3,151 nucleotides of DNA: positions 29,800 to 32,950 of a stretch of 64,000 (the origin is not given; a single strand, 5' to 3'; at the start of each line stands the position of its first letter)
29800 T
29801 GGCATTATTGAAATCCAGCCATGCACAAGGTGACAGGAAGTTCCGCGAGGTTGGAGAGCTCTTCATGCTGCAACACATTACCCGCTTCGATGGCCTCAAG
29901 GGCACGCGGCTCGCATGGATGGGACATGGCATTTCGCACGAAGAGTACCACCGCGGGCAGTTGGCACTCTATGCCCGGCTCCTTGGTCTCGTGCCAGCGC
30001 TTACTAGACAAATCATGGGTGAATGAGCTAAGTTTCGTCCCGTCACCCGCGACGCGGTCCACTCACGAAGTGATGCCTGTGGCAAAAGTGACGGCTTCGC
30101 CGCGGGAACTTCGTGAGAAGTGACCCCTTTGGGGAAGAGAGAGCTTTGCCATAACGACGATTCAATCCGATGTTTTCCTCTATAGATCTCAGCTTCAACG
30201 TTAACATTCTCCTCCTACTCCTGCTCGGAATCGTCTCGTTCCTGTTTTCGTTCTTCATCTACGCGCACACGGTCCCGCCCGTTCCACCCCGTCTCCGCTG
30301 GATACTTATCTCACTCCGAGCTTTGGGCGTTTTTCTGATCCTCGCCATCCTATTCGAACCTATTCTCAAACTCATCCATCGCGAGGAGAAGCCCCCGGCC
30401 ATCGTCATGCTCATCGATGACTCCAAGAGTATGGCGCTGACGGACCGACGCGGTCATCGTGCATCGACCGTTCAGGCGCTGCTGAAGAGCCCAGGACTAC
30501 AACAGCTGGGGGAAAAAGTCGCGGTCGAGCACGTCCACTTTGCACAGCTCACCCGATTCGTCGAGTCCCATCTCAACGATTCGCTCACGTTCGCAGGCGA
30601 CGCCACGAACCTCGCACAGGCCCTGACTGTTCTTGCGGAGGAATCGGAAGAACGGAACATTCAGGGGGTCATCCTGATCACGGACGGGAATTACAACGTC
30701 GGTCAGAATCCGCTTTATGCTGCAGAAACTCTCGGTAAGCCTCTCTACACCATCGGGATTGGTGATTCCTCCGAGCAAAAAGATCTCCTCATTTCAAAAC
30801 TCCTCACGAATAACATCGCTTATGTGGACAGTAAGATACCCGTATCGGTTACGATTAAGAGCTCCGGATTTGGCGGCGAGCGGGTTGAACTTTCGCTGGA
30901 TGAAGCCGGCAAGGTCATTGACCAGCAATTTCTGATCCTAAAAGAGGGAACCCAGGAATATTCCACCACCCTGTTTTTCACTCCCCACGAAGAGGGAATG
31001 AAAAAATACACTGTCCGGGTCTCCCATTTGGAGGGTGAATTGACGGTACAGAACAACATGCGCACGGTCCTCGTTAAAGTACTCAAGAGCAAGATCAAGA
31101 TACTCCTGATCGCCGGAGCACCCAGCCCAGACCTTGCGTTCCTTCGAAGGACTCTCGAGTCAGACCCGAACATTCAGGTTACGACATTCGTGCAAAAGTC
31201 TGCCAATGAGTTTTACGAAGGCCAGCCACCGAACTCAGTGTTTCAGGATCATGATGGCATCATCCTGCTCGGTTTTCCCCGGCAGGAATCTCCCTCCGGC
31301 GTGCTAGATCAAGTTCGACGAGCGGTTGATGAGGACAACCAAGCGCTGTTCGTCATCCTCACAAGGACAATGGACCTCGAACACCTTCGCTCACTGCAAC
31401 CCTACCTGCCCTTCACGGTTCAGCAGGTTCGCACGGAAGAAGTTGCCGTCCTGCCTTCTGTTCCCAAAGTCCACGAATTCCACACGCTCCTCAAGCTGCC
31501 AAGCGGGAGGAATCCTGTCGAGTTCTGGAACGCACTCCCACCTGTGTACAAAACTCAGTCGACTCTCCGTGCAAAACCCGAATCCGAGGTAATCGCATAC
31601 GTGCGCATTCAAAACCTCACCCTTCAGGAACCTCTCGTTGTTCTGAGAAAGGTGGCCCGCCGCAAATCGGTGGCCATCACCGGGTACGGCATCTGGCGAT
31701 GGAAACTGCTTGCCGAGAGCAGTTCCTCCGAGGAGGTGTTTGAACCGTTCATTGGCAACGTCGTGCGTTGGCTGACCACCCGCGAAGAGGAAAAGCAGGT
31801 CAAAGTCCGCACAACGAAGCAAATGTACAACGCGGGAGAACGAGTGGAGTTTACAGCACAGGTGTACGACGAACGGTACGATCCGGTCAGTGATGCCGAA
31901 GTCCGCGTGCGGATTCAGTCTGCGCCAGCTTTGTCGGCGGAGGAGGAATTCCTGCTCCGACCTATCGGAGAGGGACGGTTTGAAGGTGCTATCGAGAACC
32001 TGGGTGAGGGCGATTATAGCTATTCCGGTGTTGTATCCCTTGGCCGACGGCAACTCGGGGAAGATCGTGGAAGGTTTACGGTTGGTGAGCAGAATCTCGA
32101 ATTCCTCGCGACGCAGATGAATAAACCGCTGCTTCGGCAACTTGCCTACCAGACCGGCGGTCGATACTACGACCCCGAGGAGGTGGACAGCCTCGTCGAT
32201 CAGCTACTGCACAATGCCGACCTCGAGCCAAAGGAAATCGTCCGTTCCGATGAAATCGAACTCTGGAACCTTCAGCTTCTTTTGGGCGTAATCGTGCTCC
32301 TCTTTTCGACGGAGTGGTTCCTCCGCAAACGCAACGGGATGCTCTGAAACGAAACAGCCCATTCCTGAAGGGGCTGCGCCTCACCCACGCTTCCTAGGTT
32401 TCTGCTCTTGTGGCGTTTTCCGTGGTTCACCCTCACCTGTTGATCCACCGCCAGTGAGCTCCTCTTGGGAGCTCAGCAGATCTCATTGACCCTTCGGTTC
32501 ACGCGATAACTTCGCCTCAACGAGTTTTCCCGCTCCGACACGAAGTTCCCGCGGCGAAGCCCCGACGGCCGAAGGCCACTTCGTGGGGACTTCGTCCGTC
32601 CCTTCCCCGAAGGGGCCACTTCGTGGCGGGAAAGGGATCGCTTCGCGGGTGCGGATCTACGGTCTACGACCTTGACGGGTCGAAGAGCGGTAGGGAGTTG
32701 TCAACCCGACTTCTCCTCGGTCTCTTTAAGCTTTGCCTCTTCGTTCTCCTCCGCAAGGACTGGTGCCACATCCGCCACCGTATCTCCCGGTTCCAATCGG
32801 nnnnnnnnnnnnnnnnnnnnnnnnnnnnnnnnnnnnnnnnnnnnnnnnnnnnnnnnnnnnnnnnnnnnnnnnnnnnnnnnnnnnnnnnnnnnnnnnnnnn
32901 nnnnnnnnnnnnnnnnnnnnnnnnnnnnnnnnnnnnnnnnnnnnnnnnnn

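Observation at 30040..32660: Imperfect inverted REP-like elements flank the vWA membrane-protein gene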

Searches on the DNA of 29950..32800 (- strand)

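Call 44: search_rna_families(source=window, start=29950, end=32800, threshold=evalue, max_evalue=5)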
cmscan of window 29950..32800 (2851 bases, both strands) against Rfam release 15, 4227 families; matches with E-value up to 5: 2.
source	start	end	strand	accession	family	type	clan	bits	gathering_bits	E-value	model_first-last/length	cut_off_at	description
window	31611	31662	-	RF00517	serC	Cis-reg; leader;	-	15.2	35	4.2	1-52/52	no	serC leader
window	32120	32141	+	RF01716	PhotoRC-I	Cis-reg;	-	14.4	45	2.2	1-44/44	no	PhotoRC-I RNA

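Call 64: search_dna_similar(query=window:32505-32705:-, collection=plasmids, mode=distant, max_evalue=0.01, max_rows=10)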
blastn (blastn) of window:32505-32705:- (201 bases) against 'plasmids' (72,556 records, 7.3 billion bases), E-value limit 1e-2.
No match.

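Call 65: search_dna_similar(query=window:30027-30169:+, collection=plasmids, mode=distant, max_evalue=0.01, max_rows=10)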
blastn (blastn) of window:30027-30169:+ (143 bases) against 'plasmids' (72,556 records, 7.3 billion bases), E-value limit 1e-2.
No match.

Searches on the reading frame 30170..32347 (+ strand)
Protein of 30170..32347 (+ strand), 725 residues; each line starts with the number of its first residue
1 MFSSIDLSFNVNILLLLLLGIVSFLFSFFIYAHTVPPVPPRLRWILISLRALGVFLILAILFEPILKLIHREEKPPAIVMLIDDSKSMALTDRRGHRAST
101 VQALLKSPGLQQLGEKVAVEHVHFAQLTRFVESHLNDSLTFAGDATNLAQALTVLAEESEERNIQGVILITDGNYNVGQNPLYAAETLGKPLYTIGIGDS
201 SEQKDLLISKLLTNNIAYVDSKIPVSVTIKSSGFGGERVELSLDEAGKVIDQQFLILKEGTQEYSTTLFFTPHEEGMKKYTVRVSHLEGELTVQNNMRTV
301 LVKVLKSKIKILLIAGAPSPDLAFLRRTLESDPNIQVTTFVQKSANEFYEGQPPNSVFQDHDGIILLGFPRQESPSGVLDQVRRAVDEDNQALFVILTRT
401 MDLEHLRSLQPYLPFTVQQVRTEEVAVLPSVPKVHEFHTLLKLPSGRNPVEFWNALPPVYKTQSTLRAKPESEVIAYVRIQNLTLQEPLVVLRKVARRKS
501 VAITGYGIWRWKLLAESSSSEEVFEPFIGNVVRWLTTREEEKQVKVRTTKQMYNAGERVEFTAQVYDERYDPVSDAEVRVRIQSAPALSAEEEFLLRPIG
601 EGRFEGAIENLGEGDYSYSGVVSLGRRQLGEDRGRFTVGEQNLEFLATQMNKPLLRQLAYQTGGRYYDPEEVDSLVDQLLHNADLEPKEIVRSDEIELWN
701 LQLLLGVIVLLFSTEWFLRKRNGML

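Call 16: search_protein_families(library=pfam, proteins=[window:30170-32347:+])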
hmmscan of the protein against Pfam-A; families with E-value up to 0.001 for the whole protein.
window:30170-32347:+ (725 aa): 2 families
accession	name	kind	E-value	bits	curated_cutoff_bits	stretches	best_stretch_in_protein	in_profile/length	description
PF00092.34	VWA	-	0.00021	22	23.8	0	78-206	2-147/174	von Willebrand factor type A domain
PF13519.12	VWA_2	-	0.00041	21.4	27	0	78-173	1-106/107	von Willebrand factor type A domain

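Call 17: find_encoding_contigs(protein=window:30170-32347:+, flank=10000, max_places=10)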
Protein window:30170-32347:+ (725 aa): 1 contig read that carries it; 1 place shown.
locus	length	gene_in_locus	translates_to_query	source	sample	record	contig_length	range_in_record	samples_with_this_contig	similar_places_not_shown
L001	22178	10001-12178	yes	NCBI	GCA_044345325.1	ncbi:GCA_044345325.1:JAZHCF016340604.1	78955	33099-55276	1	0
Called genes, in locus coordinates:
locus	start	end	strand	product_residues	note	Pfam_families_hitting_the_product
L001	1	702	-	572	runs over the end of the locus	PF01433:Peptidase_M1, PF25316:TAF2_3rd (faint), PF03130:HEAT_PBS (faint), PF13646:HEAT_2, PF02985:HEAT (faint), PF13646:HEAT_2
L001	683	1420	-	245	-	PF17900:Peptidase_M1_N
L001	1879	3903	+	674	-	PF13616:Rotamase_3, PF00639:Rotamase, PF13616:Rotamase_3, PF13145:Rotamase_2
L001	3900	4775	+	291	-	PF13145:Rotamase_2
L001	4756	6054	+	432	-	PF13623:SurA_N_2 (faint), PF13624:SurA_N_3 (weak), PF09312:SurA_N, PF13145:Rotamase_2, PF13616:Rotamase_3, PF00639:Rotamase, PF13616:Rotamase_3, PF00639:Rotamase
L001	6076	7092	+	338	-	PF00493:MCM (weak), PF20030:bpMoxR, PF00004:AAA (weak), PF07726:AAA_3, PF07728:AAA_5, PF17863:AAA_lid_2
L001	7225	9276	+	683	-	PF00082:Peptidase_S8, PF18962:Por_Secre_tail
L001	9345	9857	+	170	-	PF05163:DinB, PF12867:DinB_2 (weak)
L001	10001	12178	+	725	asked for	-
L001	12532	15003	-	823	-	PF00521:DNA_topoisoIV, PF03989:DNA_gyraseA_C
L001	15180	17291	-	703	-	PF02518:HATPase_c, PF00204:DNA_gyraseB, PF01751:Toprim, PF00986:DNA_gyraseB_C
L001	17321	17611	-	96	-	PF05258:DciA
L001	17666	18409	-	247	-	-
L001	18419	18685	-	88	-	PF13476:AAA_23, PF13304:AAA_21 (weak)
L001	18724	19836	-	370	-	PF00712:DNA_pol3_beta, PF02767:DNA_pol3_beta_2, PF02768:DNA_pol3_beta_3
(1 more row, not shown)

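Call 18: find_homologous_proteins(query=window:30170-32347:+, max_evalue=1e-20)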
Query window:30170-32347:+ (725 aa): 236 proteins with E <= 1e-20 among 8000 candidates; the best 120 are listed.
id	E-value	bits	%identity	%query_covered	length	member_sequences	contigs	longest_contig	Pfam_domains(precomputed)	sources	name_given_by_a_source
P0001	0.0e+0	1602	100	100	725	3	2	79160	-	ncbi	ncbi:MAG: hypothetical protein V3U68_03385 [Bacteroidota bacterium]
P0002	0.0e+0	1279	79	99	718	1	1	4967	-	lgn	-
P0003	0.0e+0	1255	77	100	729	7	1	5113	-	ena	-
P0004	0.0e+0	1103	68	100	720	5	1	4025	-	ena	-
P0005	7.0e-238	810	50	100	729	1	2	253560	-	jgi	-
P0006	2.1e-232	791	48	100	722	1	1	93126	-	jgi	jgi:hypothetical protein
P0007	7.0e-227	773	48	99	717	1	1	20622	-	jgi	-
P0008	1.1e-225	769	49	97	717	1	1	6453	-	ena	-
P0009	1.7e-225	769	50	99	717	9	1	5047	-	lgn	-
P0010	8.2e-225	766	49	97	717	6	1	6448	PF00092.35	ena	-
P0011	1.1e-224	766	49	99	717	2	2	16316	PF00092.35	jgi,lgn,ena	-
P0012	2.4e-223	762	49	99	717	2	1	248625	-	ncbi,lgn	ncbi:MAG: vWA domain-containing protein [Bacteroidota bacterium]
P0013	2.8e-223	761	48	99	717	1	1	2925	-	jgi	jgi:hypothetical protein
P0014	2.3e-220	752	48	97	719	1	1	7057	-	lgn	-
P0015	1.8e-219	749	49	96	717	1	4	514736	-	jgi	jgi:hypothetical protein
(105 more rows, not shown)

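Call 23: find_encoding_contigs(protein=P0002, flank=10000, max_places=3)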
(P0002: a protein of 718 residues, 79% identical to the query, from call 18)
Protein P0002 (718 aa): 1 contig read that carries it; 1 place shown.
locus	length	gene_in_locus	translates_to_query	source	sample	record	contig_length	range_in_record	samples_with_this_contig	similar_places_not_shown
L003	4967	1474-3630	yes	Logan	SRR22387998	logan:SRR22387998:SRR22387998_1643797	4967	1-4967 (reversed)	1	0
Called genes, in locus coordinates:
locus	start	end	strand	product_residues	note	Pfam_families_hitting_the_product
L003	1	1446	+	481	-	?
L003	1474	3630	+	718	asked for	-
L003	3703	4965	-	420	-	?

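Call 24: find_encoding_contigs(protein=P0003, flank=10000, max_places=3)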
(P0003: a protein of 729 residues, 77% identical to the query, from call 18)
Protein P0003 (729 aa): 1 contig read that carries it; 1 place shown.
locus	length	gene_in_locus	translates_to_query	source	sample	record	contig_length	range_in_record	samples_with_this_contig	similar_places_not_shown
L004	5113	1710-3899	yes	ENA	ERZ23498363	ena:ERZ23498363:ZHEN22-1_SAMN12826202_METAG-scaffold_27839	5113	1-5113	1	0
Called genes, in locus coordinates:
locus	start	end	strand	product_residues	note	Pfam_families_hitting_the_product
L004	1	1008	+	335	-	?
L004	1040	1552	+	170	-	PF05163:DinB, PF12867:DinB_2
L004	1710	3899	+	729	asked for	-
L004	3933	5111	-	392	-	?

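Call 25: find_encoding_contigs(protein=P0004, flank=10000, max_places=3)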
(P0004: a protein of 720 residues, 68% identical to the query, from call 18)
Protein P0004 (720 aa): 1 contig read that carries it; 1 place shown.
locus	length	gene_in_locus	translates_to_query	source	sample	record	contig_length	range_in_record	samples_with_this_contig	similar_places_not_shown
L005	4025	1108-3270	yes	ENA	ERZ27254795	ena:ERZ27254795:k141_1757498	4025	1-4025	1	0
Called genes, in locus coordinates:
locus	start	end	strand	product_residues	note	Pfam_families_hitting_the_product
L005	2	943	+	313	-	?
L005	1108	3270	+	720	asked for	-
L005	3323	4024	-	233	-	?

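Call 41: find_encoding_contigs(protein=P0005, flank=6000, max_places=2)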
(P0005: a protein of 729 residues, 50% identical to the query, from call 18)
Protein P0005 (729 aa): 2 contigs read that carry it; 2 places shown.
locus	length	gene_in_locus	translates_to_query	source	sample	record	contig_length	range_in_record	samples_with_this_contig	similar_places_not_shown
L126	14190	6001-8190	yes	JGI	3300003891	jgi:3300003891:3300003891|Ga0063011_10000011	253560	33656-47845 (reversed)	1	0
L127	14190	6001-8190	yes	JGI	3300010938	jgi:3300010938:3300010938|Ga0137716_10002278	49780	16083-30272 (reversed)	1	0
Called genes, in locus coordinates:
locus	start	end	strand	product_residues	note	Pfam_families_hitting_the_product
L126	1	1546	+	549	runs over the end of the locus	PF02129:Peptidase_S15, PF20434:BD-FAE, PF00561:Abhydrolase_1, PF12697:Abhydrolase_6, PF00326:Peptidase_S9 (weak), PF12146:Hydrolase_4, PF01738:DLH (faint), PF08840:BAAT_C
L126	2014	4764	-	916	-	PF08335:GlnD_UR_UTase, PF27444:GlnD_3rd, PF01966:HD, PF01842:ACT (weak)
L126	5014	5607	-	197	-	PF14522:Cytochrome_C7 (faint), PF22113:Mtrc-MtrF_II-IV_dom (weak), PF13435:Cytochrome_C554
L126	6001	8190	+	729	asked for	-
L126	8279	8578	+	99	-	PF01654:Cyt_bd_oxida_I (weak)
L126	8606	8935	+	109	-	-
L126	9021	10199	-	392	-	PF03702:AnmK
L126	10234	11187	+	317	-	PF01261:AP_endonuc_2, PF17285:PRMT5_TIM (weak)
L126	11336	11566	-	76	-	-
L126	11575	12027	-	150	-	-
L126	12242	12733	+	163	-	PF05991:NYN_YacP, PF11977:RNase_Zc3h12a (weak)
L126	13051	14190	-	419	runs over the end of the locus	PF06689:zf-C4_ClpX, PF01078:Mg_chelatase (faint), PF05496:RuvB_N (weak), PF00004:AAA, PF07724:AAA_2, PF07728:AAA_5 (weak), PF10431:ClpB_D2-small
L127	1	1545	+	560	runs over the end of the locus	PF02129:Peptidase_S15, PF20434:BD-FAE, PF00561:Abhydrolase_1, PF12697:Abhydrolase_6, PF00326:Peptidase_S9 (weak), PF12146:Hydrolase_4, PF01738:DLH (faint), PF08840:BAAT_C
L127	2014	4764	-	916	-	PF08335:GlnD_UR_UTase, PF27444:GlnD_3rd, PF01966:HD, PF01842:ACT (weak)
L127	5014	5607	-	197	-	PF14522:Cytochrome_C7 (faint), PF22113:Mtrc-MtrF_II-IV_dom (weak), PF13435:Cytochrome_C554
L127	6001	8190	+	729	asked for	-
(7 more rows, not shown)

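Call 42: find_encoding_contigs(protein=P0012, flank=6000, max_places=2)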
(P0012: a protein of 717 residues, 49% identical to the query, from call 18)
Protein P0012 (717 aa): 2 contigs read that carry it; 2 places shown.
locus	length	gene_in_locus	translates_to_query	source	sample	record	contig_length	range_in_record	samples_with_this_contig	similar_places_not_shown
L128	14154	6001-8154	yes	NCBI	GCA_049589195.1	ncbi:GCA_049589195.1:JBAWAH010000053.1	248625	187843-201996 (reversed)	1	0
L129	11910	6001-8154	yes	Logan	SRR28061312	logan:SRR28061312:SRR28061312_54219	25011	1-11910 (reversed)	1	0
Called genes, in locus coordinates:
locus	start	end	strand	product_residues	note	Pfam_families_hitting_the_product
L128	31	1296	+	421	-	PF00675:Peptidase_M16, PF05193:Peptidase_M16_C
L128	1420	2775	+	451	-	PF00675:Peptidase_M16, PF05193:Peptidase_M16_C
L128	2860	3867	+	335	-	PF00493:MCM (weak), PF20030:bpMoxR, PF00004:AAA (weak), PF07726:AAA_3, PF07728:AAA_5, PF17863:AAA_lid_2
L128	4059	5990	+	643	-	PF00082:Peptidase_S8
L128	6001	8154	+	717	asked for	-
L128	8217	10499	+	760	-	PF22842:Pel9A-like_beta_helix (weak), PF05048:NosD (faint), PF21231:GH141_M (weak), PF13229:Beta_helix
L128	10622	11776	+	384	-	PF00149:Metallophos, PF12850:Metallophos_2 (weak)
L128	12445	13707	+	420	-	PF00078:RVT_1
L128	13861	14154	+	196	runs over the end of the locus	PF07638:Sigma70_ECF, PF04542:Sigma70_r2, PF08281:Sigma70_r4_2, PF04545:Sigma70_r4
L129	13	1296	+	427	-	PF00675:Peptidase_M16, PF05193:Peptidase_M16_C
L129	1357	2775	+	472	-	PF00675:Peptidase_M16, PF05193:Peptidase_M16_C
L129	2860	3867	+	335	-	PF00493:MCM (weak), PF20030:bpMoxR, PF00004:AAA (weak), PF07726:AAA_3, PF07728:AAA_5, PF17863:AAA_lid_2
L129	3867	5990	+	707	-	PF00082:Peptidase_S8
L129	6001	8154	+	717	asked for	-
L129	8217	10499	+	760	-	PF22842:Pel9A-like_beta_helix (weak), PF05048:NosD (faint), PF21231:GH141_M (weak), PF13229:Beta_helix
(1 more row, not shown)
